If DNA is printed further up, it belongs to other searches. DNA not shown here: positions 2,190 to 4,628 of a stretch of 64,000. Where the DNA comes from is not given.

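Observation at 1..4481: Accessory siderophore-type uptake locus with ATPase-first gene order and a divergent TonB-dependent receptor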

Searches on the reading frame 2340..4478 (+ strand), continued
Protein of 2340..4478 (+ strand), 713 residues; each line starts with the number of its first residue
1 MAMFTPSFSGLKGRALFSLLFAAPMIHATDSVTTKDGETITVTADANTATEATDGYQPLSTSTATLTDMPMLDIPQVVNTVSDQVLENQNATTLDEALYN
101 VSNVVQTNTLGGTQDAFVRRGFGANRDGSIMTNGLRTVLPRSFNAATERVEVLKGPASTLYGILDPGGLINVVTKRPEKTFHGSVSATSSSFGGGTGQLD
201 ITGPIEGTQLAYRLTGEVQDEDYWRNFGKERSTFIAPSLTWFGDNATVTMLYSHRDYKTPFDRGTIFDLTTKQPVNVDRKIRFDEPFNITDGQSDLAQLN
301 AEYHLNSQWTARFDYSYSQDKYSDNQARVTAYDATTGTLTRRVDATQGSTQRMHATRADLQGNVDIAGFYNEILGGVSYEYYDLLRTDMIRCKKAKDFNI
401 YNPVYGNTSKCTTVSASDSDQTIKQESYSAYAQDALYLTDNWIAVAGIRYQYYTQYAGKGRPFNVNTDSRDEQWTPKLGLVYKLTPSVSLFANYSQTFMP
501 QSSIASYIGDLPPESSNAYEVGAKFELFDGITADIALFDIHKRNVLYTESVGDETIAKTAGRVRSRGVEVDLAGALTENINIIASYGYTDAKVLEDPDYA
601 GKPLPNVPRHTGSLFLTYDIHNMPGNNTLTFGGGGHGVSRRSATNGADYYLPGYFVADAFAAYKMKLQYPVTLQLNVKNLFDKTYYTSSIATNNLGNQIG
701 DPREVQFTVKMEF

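Call 64: find_encoding_contigs(protein=P0183, flank=10000, max_places=2)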
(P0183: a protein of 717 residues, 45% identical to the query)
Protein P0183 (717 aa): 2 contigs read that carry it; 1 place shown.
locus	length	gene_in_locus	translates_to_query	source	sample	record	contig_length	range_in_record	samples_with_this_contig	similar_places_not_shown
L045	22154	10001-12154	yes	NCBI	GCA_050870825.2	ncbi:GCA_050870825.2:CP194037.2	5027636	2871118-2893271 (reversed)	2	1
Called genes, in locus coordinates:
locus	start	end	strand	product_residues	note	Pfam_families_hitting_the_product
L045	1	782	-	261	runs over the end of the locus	PF00497:SBP_bac_3 (weak)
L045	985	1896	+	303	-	PF00126:HTH_1, PF03466:LysR_substrate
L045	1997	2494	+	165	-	PF06863:DUF1254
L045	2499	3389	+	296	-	PF06742:DUF1214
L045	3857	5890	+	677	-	PF00672:HAMP, PF00015:MCPsignal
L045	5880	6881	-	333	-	PF01497:Peripla_BP_2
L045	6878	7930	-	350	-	PF01032:FecCD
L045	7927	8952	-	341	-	PF01032:FecCD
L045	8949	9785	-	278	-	PF13555:AAA_29 (weak), PF00005:ABC_tran, PF02463:SMC_N, PF13304:AAA_21 (weak)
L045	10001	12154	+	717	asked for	PF07715:Plug, PF00593:TonB_dep_Rec_b-barrel, PF14905:OMP_b-brl_3 (weak)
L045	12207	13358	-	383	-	PF04055:Radical_SAM, PF13186:SPASM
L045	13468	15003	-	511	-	PF00884:Sulfatase, PF14707:Sulfatase_C (weak)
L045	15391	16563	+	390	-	PF13505:OMP_b-brl (faint), PF03349:Toluene_X, PF10677:DUF2490 (faint)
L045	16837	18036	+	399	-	PF03616:Glt_symporter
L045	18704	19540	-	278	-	PF25973:BSH_CzcB (weak)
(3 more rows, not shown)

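Call 65: find_encoding_contigs(protein=P0184, flank=10000, max_places=2)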
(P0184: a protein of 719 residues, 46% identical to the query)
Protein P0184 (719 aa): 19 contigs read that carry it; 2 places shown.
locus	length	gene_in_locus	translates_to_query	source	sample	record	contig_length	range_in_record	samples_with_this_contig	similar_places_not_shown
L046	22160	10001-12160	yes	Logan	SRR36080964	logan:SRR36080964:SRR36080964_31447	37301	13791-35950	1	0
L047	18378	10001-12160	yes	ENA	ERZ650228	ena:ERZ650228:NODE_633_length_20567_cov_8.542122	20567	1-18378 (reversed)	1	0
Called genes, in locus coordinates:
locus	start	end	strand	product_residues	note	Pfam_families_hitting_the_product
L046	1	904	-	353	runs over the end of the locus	PF04375:HemX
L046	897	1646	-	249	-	PF02602:HEM4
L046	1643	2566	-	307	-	PF01379:Porphobil_deam, PF03900:Porphobil_deamC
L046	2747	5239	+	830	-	PF12633:Adenyl_cycl_N, PF01295:Adenylate_cycl, PF26690:Adenylate_cycl_3rd, PF26691:Adenylate_cycl_4th, PF26693:Adenylate_cycl_C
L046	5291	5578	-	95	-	PF10262:Rdx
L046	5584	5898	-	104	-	PF01491:Frataxin_Cyay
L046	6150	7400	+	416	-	PF00278:Orn_DAP_Arg_deC, PF01168:Ala_racemase_N, PF02784:Orn_Arg_deC_N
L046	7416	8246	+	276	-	PF01678:DAP_epimerase, PF02567:PhzC-PhzF (weak), PF01678:DAP_epimerase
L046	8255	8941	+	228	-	PF04340:DUF484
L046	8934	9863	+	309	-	PF02899:Phage_int_SAM_1, PF13495:Phage_int_SAM_4 (weak), PF00589:Phage_integrase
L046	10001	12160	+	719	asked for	PF07715:Plug, PF00593:TonB_dep_Rec_b-barrel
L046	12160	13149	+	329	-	PF01032:FecCD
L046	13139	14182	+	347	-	PF01032:FecCD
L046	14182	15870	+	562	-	PF01497:Peripla_BP_2, PF00005:ABC_tran, PF02463:SMC_N (faint), PF13304:AAA_21 (faint)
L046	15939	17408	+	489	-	PF01656:CbiA, PF13500:AAA_26, PF07685:GATase_3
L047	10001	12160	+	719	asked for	PF07715:Plug, PF00593:TonB_dep_Rec_b-barrel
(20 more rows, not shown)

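Call 68: list_cluster_members(proteins=[P0180, P0183])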
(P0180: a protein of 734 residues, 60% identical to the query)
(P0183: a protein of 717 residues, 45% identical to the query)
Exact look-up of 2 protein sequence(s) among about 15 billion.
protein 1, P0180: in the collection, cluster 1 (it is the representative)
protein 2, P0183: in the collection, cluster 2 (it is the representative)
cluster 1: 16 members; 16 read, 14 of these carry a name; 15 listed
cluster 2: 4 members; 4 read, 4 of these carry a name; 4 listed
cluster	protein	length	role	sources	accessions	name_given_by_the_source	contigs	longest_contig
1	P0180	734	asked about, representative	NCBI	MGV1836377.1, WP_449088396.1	TonB-dependent siderophore receptor [Rhizobium rhizogenes]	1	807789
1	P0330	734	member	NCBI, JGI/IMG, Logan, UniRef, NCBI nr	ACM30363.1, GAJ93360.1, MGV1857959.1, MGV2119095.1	TonB-dependent siderophore receptor [Agrobacterium rhizogenes] | Ferrichrome-iron transporter n=2 Tax=Rhizobium rhizogenes TaxID=359 RepID=B9JKC1_RHIR8 | TonB-dependent siderophore receptor [Rhizobium rhizogenes]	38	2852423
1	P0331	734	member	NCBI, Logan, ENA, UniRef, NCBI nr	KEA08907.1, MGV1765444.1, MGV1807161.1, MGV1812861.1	TonB-dependent siderophore receptor [Agrobacterium rhizogenes] | TonB-dependent siderophore receptor n=1 Tax=Rhizobium rhizogenes TaxID=359 ... | TonB-dependent siderophore receptor [Rhizobium rhizogenes]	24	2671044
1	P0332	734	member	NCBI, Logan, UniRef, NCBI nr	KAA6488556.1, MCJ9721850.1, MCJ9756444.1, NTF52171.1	TonB-dependent siderophore receptor [Agrobacterium sp. SHOUNA12C] | TonB-dependent siderophore receptor n=1 Tax=Rhizobium rhizogenes TaxID=359 ... | TonB-dependent siderophore receptor [Rhizobium rhizogenes]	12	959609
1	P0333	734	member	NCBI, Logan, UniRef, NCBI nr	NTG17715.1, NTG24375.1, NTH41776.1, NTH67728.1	TonB-dependent siderophore receptor [Agrobacterium rhizogenes] | TonB-dependent siderophore receptor n=1 Tax=Rhizobium rhizogenes TaxID=359 ... | TonB-dependent siderophore receptor [Rhizobium rhizogenes]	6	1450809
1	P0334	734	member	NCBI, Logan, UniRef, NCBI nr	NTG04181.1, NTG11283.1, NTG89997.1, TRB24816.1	TonB-dependent siderophore receptor [Agrobacterium rhizogenes] | TonB-dependent siderophore receptor n=1 Tax=Rhizobium rhizogenes TaxID=359 ... | TonB-dependent siderophore receptor [Rhizobium rhizogenes]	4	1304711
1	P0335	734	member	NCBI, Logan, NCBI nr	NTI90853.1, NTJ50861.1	TonB-dependent siderophore receptor [Agrobacterium rhizogenes] | TonB-dependent siderophore receptor [Rhizobium rhizogenes]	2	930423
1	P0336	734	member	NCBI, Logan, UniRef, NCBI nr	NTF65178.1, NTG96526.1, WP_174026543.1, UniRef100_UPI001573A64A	TonB-dependent siderophore receptor [Rhizobium rhizogenes] | TonB-dependent siderophore receptor n=1 Tax=Rhizobium rhizogenes TaxID=359 ...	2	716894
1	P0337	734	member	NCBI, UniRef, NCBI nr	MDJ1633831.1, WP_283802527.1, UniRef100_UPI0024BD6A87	TonB-dependent siderophore receptor [Rhizobium rhizogenes] | TonB-dependent siderophore receptor n=1 Tax=Rhizobium rhizogenes TaxID=359 ...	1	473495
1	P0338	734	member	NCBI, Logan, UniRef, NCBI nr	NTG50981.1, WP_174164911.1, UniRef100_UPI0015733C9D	TonB-dependent siderophore receptor [Agrobacterium rhizogenes] | TonB-dependent siderophore receptor n=1 Tax=Rhizobium rhizogenes TaxID=359 ... | TonB-dependent siderophore receptor [Rhizobium rhizogenes]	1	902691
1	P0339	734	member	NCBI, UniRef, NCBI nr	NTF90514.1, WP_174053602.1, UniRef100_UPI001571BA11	TonB-dependent siderophore receptor [Agrobacterium rhizogenes] | TonB-dependent siderophore receptor n=1 Tax=Rhizobium rhizogenes TaxID=359 ... | TonB-dependent siderophore receptor [Rhizobium rhizogenes]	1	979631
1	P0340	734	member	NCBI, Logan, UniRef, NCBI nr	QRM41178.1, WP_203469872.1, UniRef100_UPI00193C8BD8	TonB-dependent siderophore receptor [Rhizobium rhizogenes] | TonB-dependent siderophore receptor n=1 Tax=Rhizobium rhizogenes TaxID=359 ...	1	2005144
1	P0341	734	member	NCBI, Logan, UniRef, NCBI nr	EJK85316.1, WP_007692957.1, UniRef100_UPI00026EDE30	TonB-dependent siderophore receptor [Rhizobium sp. AP16] | TonB-dependent siderophore receptor n=1 Tax=Rhizobium sp. AP16 TaxID=1144306 ...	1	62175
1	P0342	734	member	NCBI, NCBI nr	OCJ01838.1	TonB-dependent receptor [Agrobacterium sp. 13-626]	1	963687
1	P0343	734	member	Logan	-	-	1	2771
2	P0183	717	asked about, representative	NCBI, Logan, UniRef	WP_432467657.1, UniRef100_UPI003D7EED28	TonB-dependent siderophore receptor [Agarivorans sp. Z349TD_8] | TonB-dependent siderophore receptor n=1 Tax=Agarivorans sp. Z349TD_8 TaxID=3421434 ...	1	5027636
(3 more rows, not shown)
